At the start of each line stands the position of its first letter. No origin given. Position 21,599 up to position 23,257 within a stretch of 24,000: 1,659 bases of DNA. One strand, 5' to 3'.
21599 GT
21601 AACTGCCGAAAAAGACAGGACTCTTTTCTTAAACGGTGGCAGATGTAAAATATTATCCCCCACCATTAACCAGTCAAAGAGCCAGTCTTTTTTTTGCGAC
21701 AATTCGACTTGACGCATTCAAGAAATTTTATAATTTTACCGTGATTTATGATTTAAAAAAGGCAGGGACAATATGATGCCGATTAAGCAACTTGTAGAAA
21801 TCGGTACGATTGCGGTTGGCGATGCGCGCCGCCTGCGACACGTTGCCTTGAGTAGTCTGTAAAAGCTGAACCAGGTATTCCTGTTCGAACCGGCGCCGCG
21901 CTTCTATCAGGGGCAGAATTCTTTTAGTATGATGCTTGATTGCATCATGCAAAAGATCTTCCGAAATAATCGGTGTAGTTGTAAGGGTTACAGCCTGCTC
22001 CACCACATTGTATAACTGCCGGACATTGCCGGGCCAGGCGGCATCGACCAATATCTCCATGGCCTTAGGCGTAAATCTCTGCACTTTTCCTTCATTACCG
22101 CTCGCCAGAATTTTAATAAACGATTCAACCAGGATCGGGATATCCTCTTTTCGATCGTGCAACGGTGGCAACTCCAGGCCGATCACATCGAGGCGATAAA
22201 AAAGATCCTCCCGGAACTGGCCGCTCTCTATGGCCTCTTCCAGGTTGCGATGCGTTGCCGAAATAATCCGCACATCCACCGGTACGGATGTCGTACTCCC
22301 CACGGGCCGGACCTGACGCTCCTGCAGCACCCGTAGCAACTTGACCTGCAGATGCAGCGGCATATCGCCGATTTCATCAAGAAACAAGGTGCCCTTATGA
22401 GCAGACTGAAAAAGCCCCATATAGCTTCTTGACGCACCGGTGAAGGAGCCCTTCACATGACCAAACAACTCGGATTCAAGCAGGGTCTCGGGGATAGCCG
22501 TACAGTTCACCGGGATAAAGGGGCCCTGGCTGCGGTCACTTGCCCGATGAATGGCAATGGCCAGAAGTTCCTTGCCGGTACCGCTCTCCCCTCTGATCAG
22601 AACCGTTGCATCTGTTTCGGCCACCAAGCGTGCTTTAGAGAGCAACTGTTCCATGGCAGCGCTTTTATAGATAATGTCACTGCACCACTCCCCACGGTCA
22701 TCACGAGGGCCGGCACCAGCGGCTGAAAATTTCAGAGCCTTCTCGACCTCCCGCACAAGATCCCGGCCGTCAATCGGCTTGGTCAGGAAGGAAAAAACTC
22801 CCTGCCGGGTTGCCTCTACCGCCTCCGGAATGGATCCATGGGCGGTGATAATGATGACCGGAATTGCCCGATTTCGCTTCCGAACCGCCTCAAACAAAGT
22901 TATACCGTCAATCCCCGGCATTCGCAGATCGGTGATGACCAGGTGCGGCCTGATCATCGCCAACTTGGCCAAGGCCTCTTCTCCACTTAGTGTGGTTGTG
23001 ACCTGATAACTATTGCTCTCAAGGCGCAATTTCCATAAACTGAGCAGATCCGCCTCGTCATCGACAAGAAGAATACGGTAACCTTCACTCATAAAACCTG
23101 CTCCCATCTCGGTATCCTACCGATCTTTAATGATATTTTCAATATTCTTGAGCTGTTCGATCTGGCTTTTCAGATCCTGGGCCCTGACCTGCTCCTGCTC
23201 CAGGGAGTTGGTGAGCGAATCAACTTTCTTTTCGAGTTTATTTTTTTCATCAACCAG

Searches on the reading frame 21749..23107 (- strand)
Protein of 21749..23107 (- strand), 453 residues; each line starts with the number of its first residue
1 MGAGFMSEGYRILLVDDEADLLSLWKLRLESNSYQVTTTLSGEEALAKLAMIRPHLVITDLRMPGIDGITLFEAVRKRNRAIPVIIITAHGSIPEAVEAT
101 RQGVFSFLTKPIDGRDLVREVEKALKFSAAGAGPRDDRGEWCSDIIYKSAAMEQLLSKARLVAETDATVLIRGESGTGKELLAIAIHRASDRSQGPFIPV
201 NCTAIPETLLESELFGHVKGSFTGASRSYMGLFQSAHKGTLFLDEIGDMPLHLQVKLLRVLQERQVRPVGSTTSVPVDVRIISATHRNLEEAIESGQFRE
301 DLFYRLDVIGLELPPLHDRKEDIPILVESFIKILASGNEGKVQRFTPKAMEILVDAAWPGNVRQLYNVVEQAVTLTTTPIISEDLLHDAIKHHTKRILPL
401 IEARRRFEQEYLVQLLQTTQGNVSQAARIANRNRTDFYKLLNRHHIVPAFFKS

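Call 17: search_protein_families(library=pfam, proteins=[window:21749-23107:-], max_evalue=0.00001)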
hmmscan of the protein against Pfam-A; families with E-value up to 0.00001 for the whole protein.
window:21749-23107:- (453 aa): 5 families
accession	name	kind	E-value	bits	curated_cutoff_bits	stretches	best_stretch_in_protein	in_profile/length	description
PF00158.32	Sigma54_activat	-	3.8e-73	245.1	20.2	1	145-311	1-167/168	Sigma-54 interaction domain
PF00072.30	Response_reg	-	3e-28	98.6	30.2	1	12-121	1-110/111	Response regulator receiver domain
PF25601.1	AAA_lid_14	-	2.2e-21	75.9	27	1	318-395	2-79/87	AAA+ ATPase lid domain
PF14532.12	Sigma54_activ_2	-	9.8e-18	65.2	25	1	148-316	3-138/138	Sigma-54 interaction domain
PF07728.20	AAA_5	-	1.2e-06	29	22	1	169-287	2-123/139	AAA domain (dynein-related subfamily)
